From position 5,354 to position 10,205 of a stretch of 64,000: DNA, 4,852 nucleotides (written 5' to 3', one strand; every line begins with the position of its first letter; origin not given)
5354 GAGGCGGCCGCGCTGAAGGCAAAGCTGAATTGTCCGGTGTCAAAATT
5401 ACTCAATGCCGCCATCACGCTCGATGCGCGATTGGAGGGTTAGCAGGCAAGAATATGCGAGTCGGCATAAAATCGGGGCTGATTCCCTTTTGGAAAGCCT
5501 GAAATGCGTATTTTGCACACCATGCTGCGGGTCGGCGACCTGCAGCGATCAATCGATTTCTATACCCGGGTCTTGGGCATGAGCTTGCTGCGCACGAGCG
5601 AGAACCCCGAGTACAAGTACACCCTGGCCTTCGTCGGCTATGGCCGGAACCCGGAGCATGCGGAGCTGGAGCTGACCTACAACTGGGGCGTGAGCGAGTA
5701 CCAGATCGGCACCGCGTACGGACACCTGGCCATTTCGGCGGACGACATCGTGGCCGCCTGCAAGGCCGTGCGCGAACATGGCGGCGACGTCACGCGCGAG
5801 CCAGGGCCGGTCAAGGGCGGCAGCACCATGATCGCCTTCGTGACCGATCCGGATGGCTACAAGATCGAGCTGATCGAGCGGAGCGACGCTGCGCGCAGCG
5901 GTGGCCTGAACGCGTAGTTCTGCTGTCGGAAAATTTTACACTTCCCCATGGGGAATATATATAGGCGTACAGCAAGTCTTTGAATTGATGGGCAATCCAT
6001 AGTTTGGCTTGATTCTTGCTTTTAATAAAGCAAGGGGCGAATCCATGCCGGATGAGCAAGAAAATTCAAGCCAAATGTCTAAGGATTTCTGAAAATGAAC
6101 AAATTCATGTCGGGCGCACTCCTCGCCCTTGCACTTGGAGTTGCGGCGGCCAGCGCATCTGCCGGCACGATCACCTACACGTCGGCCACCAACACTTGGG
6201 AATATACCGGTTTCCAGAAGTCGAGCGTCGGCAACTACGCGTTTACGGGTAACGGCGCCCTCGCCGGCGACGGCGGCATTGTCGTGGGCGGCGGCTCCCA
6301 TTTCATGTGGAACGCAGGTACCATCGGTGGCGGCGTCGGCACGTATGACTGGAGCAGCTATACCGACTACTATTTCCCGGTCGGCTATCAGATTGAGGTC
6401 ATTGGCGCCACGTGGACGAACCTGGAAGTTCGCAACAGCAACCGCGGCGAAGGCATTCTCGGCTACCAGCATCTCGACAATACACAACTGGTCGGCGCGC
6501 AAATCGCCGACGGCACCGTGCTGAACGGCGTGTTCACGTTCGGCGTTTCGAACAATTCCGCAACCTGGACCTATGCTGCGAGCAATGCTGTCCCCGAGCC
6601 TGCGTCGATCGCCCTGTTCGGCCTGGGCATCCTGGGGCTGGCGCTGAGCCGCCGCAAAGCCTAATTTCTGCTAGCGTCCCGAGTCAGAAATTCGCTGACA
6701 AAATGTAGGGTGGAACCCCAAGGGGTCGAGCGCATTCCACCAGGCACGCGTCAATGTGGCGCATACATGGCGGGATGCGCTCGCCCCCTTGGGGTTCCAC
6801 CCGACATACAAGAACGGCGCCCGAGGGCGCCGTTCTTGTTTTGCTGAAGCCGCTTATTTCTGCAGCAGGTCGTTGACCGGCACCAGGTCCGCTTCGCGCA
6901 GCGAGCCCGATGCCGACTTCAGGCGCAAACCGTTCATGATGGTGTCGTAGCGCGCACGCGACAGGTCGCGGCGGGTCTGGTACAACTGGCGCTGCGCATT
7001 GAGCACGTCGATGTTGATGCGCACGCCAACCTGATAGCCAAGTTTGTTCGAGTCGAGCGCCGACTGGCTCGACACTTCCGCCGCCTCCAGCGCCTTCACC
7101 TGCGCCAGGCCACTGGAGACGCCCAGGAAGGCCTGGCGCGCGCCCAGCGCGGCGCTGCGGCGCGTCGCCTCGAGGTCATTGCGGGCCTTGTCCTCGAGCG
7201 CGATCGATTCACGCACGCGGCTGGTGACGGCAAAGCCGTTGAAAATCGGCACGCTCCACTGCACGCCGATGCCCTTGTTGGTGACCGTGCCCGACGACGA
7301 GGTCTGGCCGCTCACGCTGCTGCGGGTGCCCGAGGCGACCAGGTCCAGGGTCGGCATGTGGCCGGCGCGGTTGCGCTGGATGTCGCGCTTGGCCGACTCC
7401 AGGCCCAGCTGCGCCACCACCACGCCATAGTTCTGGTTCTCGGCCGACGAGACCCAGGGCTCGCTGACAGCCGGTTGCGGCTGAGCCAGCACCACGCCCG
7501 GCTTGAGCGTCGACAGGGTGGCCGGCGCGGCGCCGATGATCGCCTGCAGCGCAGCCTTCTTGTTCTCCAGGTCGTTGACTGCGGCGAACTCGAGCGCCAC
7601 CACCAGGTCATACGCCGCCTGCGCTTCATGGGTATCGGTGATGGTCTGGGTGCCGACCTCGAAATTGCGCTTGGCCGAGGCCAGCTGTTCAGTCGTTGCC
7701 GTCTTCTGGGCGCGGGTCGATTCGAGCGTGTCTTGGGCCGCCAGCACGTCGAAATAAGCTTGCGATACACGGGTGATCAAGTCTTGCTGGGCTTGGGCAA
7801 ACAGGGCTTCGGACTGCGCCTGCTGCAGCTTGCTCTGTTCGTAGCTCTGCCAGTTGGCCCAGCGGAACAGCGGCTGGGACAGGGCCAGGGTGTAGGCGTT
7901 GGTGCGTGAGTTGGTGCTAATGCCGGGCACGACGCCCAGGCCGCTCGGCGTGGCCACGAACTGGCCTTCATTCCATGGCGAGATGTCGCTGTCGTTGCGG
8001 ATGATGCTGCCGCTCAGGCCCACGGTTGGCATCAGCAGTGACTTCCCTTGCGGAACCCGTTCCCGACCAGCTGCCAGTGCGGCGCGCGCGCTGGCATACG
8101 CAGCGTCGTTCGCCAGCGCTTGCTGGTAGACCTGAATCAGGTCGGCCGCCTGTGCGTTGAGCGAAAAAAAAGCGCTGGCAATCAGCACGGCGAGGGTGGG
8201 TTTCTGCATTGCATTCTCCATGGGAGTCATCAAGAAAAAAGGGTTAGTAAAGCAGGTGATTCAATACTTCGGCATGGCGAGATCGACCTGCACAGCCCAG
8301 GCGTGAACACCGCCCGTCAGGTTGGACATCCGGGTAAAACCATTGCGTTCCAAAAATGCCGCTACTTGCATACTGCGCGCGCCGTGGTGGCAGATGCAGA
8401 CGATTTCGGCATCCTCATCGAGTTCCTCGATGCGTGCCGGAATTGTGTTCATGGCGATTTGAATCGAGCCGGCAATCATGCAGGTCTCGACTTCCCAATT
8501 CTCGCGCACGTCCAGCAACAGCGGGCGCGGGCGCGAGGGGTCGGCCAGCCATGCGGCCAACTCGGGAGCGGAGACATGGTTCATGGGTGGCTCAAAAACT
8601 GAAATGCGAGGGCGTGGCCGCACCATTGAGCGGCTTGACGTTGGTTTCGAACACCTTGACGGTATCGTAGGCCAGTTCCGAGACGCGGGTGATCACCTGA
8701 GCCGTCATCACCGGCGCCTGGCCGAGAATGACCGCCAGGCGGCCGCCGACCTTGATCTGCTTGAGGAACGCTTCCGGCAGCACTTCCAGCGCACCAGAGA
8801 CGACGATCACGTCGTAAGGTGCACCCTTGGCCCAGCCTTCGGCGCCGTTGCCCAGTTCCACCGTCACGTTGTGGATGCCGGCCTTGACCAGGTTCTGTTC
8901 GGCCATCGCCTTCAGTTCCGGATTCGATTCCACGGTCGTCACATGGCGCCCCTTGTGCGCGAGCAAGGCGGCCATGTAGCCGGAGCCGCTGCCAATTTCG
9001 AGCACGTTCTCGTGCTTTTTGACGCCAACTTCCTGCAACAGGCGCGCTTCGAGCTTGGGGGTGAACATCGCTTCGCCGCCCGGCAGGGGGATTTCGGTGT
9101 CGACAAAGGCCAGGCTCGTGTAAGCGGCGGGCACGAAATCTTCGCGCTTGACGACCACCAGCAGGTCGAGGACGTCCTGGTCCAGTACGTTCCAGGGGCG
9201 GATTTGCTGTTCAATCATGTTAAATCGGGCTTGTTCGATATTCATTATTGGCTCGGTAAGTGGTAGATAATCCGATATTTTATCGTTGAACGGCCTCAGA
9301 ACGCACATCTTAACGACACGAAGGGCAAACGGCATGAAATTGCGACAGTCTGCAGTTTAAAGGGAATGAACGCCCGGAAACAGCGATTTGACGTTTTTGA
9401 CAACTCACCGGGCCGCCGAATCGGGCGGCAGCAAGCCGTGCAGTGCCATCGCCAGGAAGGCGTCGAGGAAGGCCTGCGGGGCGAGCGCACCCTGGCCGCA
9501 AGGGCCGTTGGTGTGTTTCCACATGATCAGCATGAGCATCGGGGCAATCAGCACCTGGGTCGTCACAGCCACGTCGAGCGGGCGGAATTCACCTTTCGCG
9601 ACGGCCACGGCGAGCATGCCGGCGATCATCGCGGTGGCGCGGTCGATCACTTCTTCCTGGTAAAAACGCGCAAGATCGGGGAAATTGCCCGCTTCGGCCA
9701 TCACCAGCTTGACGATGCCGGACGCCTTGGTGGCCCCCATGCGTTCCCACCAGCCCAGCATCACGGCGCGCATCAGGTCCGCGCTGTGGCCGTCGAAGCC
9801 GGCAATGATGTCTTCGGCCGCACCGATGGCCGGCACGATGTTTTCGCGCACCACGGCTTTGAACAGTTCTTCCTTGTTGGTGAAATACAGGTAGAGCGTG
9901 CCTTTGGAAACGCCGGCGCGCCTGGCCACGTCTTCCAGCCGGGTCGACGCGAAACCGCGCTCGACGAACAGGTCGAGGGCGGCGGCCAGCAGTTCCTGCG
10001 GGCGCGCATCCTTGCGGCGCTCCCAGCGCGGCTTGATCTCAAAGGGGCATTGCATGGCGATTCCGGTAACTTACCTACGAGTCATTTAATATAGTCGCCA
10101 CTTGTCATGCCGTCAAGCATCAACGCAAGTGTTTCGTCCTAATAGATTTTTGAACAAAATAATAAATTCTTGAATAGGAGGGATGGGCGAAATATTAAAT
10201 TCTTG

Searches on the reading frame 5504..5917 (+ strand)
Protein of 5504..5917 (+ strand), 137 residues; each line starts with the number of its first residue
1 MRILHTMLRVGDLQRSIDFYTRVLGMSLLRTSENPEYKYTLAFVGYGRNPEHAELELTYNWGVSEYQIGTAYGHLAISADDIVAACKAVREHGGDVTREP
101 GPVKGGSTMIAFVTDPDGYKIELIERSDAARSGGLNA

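Call 41: search_protein_families(library=pfam, proteins=[window:5504-5917:+], max_evalue=0.00001)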
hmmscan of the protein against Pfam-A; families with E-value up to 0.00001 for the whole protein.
window:5504-5917:+ (137 aa): 2 families
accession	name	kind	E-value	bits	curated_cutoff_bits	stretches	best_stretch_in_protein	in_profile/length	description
PF00903.31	Glyoxalase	-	1.6e-27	96.7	20.6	1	2-123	1-121/121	Glyoxalase/Bleomycin resistance protein/Dioxygenase superfamily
PF13669.12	Glyoxalase_4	-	7.8e-09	36.2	27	1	5-112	2-109/109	Glyoxalase/Bleomycin resistance protein/Dioxygenase superfamily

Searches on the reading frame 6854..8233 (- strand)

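Call 40: search_protein_families(library=pfam, proteins=[window:6854-8233:-], max_evalue=0.00001)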
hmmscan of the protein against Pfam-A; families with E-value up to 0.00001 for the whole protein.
window:6854-8233:- (459 aa): 1 family
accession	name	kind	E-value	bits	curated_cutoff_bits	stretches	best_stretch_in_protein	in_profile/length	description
PF02321.23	OEP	-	1.3e-57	195.1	22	2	259-443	3-187/187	Outer membrane efflux protein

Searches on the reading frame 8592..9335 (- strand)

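Call 40: search_protein_families(library=pfam, proteins=[window:8592-9335:-], max_evalue=0.00001)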
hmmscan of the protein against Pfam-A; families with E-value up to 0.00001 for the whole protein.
window:8592-9335:- (247 aa): 7 families
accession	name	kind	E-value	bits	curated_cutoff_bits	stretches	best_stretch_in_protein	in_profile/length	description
PF01135.25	PCMT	-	2.4e-37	129.2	20.3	1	39-221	5-187/210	Protein-L-isoaspartate(D-aspartate) O-methyltransferase (PCMT)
PF13649.12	Methyltransf_25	-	7.9e-10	39.7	27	1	111-191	1-86/97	Methyltransferase domain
PF13489.12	Methyltransf_23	-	2.7e-09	37.4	27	1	99-187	12-95/164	Methyltransferase domain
PF08241.18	Methyltransf_11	-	2e-07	32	21.2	1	112-194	1-83/95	Methyltransferase domain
PF13847.12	Methyltransf_31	-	4.7e-07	30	27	1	106-194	2-97/145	Methyltransferase domain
PF08242.18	Methyltransf_12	-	1.6e-06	29.2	30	1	112-193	1-87/98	Methyltransferase domain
PF05175.20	MTS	-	6.4e-06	26.3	23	0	99-178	23-103/170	Methyltransferase small domain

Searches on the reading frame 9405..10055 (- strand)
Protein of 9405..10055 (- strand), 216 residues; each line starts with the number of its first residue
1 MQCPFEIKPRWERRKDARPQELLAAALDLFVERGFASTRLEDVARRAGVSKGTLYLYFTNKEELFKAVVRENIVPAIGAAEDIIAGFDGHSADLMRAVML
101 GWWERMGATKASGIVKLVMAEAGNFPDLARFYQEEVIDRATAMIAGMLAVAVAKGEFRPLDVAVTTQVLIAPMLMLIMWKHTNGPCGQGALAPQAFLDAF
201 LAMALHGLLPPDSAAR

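Call 40: search_protein_families(library=pfam, proteins=[window:9405-10055:-], max_evalue=0.00001)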
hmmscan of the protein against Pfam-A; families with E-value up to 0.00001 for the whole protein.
window:9405-10055:- (216 aa): 3 families
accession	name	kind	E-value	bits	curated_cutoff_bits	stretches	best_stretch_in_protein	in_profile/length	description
PF00440.29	TetR_N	-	5.5e-20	71.3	24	1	22-68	1-47/47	Bacterial regulatory proteins, tetR family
PF16859.10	TetR_C_11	-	1.8e-09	38.4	32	1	95-182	11-99/113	Tetracyclin repressor-like, C-terminal domain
PF14246.11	TetR_C_7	-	1.6e-07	31.7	22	1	108-171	16-79/119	AefR-like transcriptional repressor, C-terminal domain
